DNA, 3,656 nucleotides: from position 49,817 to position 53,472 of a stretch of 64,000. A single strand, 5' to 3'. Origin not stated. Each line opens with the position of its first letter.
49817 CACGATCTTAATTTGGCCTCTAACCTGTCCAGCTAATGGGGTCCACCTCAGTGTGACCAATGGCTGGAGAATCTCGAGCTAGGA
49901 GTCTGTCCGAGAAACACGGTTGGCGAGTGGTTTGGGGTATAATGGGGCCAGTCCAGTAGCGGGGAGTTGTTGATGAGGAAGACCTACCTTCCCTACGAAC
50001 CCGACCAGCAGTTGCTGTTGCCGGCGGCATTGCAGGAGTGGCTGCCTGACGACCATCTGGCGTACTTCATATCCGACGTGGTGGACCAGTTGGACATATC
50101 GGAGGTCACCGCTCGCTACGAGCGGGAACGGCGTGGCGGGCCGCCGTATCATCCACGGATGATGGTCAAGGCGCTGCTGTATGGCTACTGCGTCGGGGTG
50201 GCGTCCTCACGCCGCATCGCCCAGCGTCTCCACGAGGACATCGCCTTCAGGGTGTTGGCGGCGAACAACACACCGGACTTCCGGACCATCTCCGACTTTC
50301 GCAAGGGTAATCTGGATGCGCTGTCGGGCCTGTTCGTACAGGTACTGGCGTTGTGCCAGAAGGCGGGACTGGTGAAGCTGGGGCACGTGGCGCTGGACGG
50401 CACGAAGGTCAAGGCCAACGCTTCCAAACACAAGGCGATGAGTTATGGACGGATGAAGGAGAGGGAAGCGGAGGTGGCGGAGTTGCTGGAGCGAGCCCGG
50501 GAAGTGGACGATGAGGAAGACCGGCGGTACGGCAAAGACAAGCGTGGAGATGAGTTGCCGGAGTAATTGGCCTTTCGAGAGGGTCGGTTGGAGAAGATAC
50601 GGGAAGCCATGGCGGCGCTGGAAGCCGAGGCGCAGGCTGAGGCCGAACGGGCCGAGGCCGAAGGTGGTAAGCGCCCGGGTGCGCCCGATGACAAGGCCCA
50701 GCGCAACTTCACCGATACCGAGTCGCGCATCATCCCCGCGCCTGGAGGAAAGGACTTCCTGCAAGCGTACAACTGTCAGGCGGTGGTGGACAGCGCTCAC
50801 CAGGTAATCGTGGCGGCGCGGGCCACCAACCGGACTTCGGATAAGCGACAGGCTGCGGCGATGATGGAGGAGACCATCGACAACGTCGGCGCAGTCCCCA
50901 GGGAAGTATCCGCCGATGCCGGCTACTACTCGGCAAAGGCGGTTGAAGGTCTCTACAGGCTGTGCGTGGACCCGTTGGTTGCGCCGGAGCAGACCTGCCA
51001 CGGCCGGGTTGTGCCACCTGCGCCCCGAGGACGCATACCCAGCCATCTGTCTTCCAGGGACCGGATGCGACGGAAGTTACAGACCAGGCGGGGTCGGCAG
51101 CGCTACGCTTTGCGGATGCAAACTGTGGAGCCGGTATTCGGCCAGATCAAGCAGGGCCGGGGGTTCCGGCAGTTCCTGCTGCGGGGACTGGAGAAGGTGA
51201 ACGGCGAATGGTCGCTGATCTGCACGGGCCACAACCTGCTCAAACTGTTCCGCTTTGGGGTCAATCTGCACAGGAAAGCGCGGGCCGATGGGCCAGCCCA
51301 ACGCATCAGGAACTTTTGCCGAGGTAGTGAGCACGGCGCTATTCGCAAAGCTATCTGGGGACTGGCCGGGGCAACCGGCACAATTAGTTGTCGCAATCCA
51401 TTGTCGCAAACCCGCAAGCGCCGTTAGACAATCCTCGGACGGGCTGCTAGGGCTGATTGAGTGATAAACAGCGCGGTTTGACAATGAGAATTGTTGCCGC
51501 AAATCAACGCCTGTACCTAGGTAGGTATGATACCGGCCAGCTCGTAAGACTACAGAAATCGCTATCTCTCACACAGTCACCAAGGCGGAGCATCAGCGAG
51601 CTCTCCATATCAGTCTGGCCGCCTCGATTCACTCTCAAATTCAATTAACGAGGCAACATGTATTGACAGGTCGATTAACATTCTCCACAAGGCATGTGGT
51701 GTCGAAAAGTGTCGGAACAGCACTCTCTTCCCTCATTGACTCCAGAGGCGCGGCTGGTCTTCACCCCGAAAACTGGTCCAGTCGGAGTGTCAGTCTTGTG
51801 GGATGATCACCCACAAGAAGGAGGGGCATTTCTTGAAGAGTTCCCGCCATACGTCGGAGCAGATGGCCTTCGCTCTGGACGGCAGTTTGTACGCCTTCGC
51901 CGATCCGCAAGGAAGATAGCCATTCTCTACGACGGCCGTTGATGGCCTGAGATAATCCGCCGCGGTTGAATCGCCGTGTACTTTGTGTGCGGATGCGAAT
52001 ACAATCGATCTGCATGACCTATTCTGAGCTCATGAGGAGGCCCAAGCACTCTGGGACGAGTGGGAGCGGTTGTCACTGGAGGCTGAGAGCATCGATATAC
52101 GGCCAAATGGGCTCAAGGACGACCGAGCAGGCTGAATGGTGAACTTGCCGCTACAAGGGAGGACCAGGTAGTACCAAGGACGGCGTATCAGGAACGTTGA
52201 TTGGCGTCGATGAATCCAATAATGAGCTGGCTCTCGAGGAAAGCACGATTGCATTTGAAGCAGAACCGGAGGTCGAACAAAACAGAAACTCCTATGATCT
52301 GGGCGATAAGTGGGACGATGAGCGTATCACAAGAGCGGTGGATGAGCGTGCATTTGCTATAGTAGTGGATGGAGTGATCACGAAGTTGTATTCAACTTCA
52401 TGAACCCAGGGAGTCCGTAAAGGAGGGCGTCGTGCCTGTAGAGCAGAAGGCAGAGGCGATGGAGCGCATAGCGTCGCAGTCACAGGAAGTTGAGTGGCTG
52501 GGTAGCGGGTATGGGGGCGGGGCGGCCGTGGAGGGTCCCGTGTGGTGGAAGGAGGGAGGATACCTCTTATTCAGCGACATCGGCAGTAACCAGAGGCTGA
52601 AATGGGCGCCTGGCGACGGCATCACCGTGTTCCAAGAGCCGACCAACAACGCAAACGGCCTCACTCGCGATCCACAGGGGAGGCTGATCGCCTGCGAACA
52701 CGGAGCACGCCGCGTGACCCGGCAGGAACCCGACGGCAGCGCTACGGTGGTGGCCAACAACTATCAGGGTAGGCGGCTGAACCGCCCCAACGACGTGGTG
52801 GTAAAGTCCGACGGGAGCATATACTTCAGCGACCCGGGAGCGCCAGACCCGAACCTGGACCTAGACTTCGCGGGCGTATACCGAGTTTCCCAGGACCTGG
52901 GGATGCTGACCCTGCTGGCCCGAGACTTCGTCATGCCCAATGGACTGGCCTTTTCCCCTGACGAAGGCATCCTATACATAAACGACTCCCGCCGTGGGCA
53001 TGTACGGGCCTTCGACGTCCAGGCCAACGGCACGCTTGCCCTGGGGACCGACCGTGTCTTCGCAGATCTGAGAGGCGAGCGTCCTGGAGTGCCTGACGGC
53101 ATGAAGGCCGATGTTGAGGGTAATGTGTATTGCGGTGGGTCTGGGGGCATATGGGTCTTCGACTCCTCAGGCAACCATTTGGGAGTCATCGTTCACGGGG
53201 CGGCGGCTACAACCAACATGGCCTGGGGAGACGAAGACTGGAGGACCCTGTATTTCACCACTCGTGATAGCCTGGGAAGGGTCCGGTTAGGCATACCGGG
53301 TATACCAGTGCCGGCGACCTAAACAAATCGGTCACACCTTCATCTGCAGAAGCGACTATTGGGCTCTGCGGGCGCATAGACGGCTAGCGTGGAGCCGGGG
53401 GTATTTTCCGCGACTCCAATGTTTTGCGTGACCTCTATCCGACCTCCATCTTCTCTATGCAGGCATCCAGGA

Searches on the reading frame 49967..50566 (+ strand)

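Call 90: search_protein_families(library=pfam, proteins=[window:49967-50566:+], max_evalue=0.001)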
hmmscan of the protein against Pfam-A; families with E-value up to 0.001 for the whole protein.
window:49967-50566:+ (199 aa): 1 family
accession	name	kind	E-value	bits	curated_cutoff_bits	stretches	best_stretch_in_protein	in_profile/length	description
PF05598.16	DUF772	-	7.3e-18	64.8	23.1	1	57-126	1-74/74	Transposase domain (DUF772)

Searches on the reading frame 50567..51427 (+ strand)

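Call 90: search_protein_families(library=pfam, proteins=[window:50567-51427:+], max_evalue=0.001)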
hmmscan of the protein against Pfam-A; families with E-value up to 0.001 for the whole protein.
window:50567-51427:+ (286 aa): 2 families
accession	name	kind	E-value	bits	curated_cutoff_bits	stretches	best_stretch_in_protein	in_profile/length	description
PF13751.12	DDE_Tnp_1_6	-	2e-17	64.1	25.1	1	162-227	59-124/125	Transposase DDE domain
PF01609.27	DDE_Tnp_1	-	1.2e-15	58.2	23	1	60-224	29-200/200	Transposase DDE domain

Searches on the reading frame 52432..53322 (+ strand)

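Call 90: search_protein_families(library=pfam, proteins=[window:52432-53322:+], max_evalue=0.001)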
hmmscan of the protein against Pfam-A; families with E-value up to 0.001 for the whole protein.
window:52432-53322:+ (296 aa): 2 families
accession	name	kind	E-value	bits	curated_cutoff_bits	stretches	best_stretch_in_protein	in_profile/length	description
PF08450.18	SGL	-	1.2e-48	166.4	26.3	1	34-277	3-244/246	SMP-30/Gluconolactonase/LRE-like region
PF01436.27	NHL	-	6.2e-07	29.6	20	0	166-194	1-28/28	NHL repeat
